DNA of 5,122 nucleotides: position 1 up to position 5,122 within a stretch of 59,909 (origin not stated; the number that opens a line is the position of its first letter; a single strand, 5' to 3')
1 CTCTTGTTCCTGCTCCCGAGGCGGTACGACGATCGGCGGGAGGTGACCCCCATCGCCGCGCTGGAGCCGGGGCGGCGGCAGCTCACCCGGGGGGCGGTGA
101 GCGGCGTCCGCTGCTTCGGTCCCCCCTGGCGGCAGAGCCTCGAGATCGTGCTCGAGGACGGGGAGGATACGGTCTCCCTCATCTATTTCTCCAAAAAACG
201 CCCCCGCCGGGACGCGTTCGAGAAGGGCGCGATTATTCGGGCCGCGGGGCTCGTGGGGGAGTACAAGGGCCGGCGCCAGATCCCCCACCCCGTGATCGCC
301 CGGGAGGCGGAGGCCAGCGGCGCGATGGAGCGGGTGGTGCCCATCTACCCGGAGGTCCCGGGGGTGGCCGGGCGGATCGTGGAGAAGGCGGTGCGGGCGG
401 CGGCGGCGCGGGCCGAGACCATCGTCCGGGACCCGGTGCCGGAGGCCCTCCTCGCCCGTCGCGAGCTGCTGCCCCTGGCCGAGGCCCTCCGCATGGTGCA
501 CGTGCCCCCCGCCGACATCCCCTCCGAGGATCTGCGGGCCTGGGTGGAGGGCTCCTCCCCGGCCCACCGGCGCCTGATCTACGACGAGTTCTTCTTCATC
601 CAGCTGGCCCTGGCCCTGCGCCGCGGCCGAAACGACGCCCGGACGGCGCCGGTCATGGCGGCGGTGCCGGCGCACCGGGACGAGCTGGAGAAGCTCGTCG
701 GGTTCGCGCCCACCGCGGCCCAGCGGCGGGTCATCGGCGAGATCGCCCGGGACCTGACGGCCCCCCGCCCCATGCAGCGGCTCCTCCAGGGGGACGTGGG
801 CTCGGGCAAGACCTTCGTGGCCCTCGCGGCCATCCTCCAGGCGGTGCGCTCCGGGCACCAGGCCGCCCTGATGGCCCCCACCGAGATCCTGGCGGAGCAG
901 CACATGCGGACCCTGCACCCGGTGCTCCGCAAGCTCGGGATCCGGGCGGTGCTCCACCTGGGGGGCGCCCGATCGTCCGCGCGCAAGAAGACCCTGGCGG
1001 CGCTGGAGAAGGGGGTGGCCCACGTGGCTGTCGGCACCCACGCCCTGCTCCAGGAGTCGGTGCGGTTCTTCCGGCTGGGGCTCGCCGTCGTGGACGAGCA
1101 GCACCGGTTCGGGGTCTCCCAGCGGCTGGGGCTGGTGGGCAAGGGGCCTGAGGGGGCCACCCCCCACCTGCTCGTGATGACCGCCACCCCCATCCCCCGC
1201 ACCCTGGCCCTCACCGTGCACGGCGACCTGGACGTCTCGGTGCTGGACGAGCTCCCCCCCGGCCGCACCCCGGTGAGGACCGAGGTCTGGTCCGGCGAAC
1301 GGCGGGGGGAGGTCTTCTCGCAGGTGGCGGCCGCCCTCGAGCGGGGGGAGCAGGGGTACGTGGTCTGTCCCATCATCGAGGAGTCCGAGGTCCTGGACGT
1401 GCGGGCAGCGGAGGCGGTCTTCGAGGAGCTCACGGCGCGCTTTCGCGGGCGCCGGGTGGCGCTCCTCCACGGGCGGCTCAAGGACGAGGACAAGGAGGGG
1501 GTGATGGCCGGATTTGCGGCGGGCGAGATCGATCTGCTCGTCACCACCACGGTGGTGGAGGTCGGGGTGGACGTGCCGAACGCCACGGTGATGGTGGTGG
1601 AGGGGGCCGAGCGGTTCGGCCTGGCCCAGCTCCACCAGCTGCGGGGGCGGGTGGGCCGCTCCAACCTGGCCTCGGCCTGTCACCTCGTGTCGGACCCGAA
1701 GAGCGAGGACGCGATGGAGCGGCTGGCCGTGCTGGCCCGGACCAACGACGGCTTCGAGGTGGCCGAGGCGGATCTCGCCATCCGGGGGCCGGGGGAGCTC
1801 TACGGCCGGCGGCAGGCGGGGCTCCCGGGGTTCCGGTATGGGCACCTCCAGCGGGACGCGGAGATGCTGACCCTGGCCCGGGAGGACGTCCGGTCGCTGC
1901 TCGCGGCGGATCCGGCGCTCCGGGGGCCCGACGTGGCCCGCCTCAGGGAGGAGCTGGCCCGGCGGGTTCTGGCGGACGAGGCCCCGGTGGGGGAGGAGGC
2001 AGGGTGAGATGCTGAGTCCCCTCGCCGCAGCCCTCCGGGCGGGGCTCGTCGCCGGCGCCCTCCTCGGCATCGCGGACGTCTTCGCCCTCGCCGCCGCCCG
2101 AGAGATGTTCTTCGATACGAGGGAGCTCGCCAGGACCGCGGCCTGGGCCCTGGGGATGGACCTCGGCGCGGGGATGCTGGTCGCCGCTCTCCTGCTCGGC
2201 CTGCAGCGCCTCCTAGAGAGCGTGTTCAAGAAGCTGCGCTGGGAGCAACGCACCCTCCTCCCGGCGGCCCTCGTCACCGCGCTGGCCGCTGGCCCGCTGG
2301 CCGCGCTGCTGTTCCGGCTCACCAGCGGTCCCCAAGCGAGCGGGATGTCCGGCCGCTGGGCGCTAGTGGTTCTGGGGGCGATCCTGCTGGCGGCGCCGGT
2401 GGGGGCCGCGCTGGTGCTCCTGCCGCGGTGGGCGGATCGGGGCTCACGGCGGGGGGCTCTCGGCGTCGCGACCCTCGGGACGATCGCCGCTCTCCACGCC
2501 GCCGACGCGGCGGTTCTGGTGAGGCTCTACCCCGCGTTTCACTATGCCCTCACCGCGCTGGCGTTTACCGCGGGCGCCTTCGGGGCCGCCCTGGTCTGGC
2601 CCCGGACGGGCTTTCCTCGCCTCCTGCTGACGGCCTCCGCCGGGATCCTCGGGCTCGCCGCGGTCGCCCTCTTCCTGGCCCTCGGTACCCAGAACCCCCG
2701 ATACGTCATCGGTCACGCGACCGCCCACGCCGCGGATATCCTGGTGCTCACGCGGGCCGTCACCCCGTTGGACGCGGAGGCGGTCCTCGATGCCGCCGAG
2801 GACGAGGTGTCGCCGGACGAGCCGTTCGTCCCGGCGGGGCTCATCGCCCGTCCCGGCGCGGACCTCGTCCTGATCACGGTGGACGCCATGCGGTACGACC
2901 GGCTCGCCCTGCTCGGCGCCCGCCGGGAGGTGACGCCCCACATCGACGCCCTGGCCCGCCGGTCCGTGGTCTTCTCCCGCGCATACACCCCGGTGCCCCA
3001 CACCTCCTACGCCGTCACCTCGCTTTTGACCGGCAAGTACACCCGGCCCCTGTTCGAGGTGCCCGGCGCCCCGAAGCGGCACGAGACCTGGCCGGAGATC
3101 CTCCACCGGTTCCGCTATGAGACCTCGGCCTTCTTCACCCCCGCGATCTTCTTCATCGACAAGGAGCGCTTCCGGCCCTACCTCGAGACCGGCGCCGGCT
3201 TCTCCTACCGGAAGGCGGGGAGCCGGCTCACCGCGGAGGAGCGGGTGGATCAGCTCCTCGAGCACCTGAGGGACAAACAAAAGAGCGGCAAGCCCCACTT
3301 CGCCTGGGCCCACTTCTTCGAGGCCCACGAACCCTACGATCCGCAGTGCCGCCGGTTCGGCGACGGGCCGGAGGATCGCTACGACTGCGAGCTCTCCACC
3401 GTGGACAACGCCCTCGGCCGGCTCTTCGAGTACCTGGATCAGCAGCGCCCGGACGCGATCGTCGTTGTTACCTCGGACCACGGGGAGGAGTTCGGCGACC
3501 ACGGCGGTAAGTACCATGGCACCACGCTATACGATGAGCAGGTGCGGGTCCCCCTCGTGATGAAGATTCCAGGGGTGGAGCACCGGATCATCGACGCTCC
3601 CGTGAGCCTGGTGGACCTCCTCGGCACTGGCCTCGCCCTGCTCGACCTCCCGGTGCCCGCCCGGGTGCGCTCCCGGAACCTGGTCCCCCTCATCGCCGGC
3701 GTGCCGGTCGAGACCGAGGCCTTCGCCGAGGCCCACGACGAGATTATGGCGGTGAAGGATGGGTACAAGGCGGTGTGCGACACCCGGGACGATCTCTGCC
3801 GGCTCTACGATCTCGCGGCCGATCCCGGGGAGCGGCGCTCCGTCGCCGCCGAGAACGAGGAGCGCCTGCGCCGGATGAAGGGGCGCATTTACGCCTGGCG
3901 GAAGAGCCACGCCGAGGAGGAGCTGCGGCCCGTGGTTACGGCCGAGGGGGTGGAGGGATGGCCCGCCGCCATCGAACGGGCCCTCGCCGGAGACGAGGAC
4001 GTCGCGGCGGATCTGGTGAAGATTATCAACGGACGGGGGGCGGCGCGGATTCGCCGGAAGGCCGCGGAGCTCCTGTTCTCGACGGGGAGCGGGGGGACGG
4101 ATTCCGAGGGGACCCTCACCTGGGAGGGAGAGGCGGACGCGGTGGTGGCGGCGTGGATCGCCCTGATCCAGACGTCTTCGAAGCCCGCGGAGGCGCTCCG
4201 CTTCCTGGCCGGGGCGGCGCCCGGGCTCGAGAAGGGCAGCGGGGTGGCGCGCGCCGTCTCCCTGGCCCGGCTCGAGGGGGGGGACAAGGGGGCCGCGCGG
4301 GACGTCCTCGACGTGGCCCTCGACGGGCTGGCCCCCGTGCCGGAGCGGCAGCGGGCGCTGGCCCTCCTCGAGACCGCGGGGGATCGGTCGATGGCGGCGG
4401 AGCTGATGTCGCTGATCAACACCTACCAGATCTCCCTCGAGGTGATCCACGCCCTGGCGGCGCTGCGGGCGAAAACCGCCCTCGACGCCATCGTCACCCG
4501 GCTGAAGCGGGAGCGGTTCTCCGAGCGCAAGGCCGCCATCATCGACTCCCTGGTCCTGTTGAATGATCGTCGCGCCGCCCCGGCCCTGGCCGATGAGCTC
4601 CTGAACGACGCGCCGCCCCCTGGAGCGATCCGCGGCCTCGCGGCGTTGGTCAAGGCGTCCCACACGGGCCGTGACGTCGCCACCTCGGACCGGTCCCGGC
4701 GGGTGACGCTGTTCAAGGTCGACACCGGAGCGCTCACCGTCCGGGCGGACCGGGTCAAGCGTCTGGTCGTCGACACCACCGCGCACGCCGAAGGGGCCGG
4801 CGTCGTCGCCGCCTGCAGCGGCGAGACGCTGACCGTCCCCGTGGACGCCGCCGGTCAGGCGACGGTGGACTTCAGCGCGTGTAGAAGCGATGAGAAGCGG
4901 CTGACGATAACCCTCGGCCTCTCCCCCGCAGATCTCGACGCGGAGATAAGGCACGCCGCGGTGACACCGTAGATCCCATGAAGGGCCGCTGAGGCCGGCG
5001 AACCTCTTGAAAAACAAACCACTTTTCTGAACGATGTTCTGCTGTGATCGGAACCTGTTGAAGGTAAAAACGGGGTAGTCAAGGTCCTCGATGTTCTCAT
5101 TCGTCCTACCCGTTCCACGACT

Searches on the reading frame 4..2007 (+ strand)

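Call 47: search_protein_families(library=pfam, proteins=[window:4-2007:+], max_evalue=0.00001)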
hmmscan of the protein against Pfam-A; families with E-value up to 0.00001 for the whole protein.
window:4-2007:+ (667 aa): 5 families
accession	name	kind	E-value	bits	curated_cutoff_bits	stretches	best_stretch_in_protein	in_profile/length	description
PF00270.35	DEAD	-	8e-22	78.2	26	1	238-401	2-164/167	DEAD/DEAH box helicase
PF00271.37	Helicase_C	-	3e-19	69.7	23.5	1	446-553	13-109/110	Helicase conserved C-terminal domain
PF19833.4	RecG_dom3_C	-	1.3e-12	48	26.8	1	580-651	1-73/87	ATP-dependent DNA helicase RecG, domain 3, C-terminal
PF04851.21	ResIII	-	1.1e-07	32.3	22.5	1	236-396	4-162/164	Type III restriction enzyme, res subunit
PF17191.10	RecG_wedge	-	1.5e-07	31.6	23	1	2-131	29-156/162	RecG wedge domain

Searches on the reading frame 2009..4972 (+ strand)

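Call 47: search_protein_families(library=pfam, proteins=[window:2009-4972:+], max_evalue=0.00001)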
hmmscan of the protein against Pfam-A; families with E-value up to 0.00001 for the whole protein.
window:2009-4972:+ (987 aa): 2 families
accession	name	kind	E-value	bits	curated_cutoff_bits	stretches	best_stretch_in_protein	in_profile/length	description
PF00884.28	Sulfatase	-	1.4e-37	130.1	25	1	286-546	3-300/301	Sulfatase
PF01663.27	Phosphodiest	-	1.7e-10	41.5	23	0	393-494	120-222/342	Type I phosphodiesterase / nucleotide pyrophosphatase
